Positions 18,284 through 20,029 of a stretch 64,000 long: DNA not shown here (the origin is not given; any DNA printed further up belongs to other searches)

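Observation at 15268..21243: Three class-B (cobalamin-binding-domain) rSAM enzymes, which typically catalyse methylation or ring formation on unactivated carbons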

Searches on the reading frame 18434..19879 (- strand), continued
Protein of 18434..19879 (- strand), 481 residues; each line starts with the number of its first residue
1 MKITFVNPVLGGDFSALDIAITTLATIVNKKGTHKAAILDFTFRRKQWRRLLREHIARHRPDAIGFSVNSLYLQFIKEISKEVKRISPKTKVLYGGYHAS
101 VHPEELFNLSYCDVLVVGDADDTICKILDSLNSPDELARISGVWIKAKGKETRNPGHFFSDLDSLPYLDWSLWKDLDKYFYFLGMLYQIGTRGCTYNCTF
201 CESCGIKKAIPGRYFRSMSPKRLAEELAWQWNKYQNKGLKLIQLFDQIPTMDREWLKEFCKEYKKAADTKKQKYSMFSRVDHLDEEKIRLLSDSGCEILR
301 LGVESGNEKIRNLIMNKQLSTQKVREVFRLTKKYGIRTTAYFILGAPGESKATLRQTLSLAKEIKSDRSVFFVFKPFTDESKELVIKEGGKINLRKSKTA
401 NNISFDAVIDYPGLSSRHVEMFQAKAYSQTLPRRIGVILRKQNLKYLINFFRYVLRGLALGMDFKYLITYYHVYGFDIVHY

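Call 86: find_encoding_contigs(protein=P0008, flank=10000, max_places=1)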
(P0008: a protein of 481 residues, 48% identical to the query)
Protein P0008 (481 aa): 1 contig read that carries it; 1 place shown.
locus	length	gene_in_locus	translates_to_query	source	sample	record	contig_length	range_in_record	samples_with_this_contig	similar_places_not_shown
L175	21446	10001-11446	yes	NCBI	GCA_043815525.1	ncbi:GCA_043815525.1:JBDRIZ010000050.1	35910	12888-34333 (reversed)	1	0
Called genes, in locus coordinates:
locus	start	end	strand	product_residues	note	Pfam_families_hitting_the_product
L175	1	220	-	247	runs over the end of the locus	PF04055:Radical_SAM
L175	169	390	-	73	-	-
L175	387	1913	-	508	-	PF02310:B12-binding, PF04055:Radical_SAM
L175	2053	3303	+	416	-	PF13173:AAA_14, PF13635:DUF4143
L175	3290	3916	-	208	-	PF02607:B12-binding_2, PF02310:B12-binding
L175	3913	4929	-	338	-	PF01208:URO-D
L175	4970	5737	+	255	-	-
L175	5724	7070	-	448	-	PF02310:B12-binding, PF04055:Radical_SAM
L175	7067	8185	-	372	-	PF17651:Raco_middle, PF14574:RACo_C_ter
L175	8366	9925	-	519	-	PF04055:Radical_SAM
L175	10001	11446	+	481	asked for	PF02310:B12-binding, PF04055:Radical_SAM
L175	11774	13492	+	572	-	PF13231:PMT_2 (weak)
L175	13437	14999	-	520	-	PF02310:B12-binding (weak), PF04055:Radical_SAM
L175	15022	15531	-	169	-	-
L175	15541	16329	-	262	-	-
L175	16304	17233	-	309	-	PF04055:Radical_SAM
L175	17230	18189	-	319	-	PF04055:Radical_SAM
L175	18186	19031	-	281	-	PF00515:TPR_1 (faint), PF13181:TPR_8 (faint), PF13414:TPR_11 (faint), PF13431:TPR_17 (faint)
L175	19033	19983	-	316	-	PF04055:Radical_SAM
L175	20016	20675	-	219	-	-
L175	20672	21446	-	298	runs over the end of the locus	PF04055:Radical_SAM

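Call 87: find_encoding_contigs(protein=P0080, flank=10000, max_places=1)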
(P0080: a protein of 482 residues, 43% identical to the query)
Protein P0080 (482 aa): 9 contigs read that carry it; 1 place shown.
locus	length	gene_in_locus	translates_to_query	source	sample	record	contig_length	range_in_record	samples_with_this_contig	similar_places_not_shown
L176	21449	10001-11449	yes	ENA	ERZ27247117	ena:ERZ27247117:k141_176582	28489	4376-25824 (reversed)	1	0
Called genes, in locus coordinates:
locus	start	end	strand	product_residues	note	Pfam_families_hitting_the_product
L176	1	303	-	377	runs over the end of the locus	PF00162:PGK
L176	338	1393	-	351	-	PF00044:Gp_dh_N, PF02800:Gp_dh_C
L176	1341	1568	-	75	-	-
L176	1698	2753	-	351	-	PF21088:MS_channel_1st, PF00924:MS_channel_2nd, PF21082:MS_channel_3rd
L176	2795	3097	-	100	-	PF03091:CutA1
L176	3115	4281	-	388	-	PF00493:MCM, PF00158:Sigma54_activat (faint), PF07726:AAA_3 (faint), PF07728:AAA_5 (weak), PF01078:Mg_chelatase (weak), PF17855:MCM_lid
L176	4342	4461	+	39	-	-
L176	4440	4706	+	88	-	-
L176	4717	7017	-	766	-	PF03104:DNA_pol_B_exo1, PF00136:DNA_pol_B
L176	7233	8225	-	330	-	PF01609:DDE_Tnp_1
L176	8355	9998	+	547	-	PF13231:PMT_2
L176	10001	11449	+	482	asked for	PF02310:B12-binding, PF04055:Radical_SAM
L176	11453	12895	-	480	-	-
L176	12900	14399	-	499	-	PF09852:DUF2079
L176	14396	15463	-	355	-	-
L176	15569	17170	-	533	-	PF13231:PMT_2 (weak)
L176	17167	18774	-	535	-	PF02543:Carbam_trans_N, PF22521:HypF_C_2 (faint), PF16861:Carbam_trans_C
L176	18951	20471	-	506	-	PF09852:DUF2079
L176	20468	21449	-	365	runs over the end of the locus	PF00657:Lipase_GDSL, PF13472:Lipase_GDSL_2 (weak)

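Call 96: search_protein_families(library=padloc, proteins=[window:18434-19879:-], max_evalue=0.001)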
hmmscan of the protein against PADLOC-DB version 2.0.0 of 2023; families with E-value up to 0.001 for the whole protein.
window:18434-19879:- (481 aa): 1 family
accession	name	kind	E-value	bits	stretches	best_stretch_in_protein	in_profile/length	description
PDLC04689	PDC-M51A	-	6.6e-11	39.7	1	50-360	60-348/420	-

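Call 100: find_encoding_contigs(protein=P0002, flank=10000, max_places=2)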
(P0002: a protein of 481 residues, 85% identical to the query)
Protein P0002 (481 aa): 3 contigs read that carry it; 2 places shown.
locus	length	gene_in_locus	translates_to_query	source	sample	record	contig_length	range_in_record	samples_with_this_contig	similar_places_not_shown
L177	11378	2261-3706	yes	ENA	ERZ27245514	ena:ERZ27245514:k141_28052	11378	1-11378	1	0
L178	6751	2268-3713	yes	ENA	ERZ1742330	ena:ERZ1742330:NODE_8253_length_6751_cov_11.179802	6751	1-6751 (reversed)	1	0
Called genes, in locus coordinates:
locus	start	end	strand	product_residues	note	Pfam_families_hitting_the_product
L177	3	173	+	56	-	?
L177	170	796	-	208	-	-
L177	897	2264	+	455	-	PF04055:Radical_SAM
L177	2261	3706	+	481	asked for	PF02310:B12-binding, PF04055:Radical_SAM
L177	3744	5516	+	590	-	-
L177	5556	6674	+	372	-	PF00070:Pyr_redox (faint), PF01266:DAO, PF07992:Pyr_redox_2 (faint)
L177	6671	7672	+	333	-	PF00535:Glycos_transf_2, PF10111:Glyco_tranf_2_2 (weak)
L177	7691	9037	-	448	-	PF04055:Radical_SAM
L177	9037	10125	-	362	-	PF01041:DegT_DnrJ_EryC1, PF01212:Beta_elim_lyase (weak), PF00266:Aminotran_5 (weak)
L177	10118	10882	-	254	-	PF00535:Glycos_transf_2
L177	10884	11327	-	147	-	-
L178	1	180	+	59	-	?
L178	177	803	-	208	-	-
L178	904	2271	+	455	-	PF04055:Radical_SAM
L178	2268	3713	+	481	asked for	PF02310:B12-binding, PF04055:Radical_SAM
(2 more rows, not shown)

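Call 102: search_protein_families(library=ncbifam, proteins=[L177:10118-10882:-, L177:6671-7672:+, L177:5556-6674:+, L177:3744-5516:+, L177:170-796:-, L177:10884-11327:-], max_evalue=0.00001)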
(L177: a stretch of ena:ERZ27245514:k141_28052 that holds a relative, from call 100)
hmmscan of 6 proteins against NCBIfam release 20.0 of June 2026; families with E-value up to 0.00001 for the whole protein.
L177:10118-10882:- (254 aa): 6 families
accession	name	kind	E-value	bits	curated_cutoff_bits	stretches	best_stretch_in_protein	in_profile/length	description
NF047588.1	GlcsyltransPgfSStrep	equivalog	5.7e-12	45.5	500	1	19-198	3-177/308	glycosyltransferase PgfS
NF007986.1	PRK10714.1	equivalog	1.6e-09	37.2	529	1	15-180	4-164/316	undecaprenyl-phosphate 4-deoxy-4-formamido-L-arabinose transferase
TIGR03937.1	PgaC_IcaA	equivalog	2.6e-08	33.2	422.3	1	15-113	43-135/407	poly-beta-1,6-N-acetyl-D-glucosamine synthase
NF058614.1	PPMAGASynPpgS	equivalog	2.7e-07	30.2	370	1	20-216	3-191/226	polyprenyl-phospho-N-acetylgalactosaminyl synthase PpgS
TIGR04182.1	glyco_TIGR04182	equivalog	1.9e-06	27.5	325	1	19-246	2-216/293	S-layer glycoprotein N-glycosyltransferase AglJ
NF038302.1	EPS_HpsE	equivalog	2.3e-06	26.8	300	1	19-115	3-98/307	hormogonium polysaccharide biosynthesis glycosyltransferase HpsE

L177:6671-7672:+ (333 aa): 8 families
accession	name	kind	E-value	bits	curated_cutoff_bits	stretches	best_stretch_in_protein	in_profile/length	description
NF047588.1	GlcsyltransPgfSStrep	equivalog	1.1e-35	123.3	500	1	13-298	3-290/308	glycosyltransferase PgfS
NF007986.1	PRK10714.1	equivalog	5.1e-20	71.7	529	1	9-309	4-308/316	undecaprenyl-phosphate 4-deoxy-4-formamido-L-arabinose transferase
NF047683.1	TeichurnBiosyTuaG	equivalog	1.4e-12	47.8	400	1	12-104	7-96/252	teichuronic acid biosynthesis protein TuaG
TIGR03937.1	PgaC_IcaA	equivalog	4.5e-12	45.6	422.3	1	9-104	43-135/407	poly-beta-1,6-N-acetyl-D-glucosamine synthase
NF007482.0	PRK10073.1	equivalog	5.4e-11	42.1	423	1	12-103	7-94/334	glycosyltransferase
NF050050.1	ProtGlycPglI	equivalog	4e-10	39.5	500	1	11-120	2-110/306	GalNAc(5)-diNAcBac-PP-undecaprenol beta-1,3-glucosyltransferase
NF053739.1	GlytfEpsEBac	equivalog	1.2e-07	30.9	450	1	13-99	3-87/265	glycosyltransferase EpsE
NF041875.1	EPS_EpsD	equivalog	2.7e-07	30.3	370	1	13-127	1-114/325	exopolysaccharide biosynthesis glycosyltransferase EpsD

L177:5556-6674:+ (372 aa): 1 family
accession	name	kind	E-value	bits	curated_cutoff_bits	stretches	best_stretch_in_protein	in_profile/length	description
NF008726.1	PRK11728.1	equivalog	2.7e-06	26.5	299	0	7-71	2-67/389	L-2-hydroxyglutarate oxidase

L177:3744-5516:+ (590 aa): 0 families

L177:170-796:- (208 aa): 0 families

L177:10884-11327:- (147 aa): 0 families
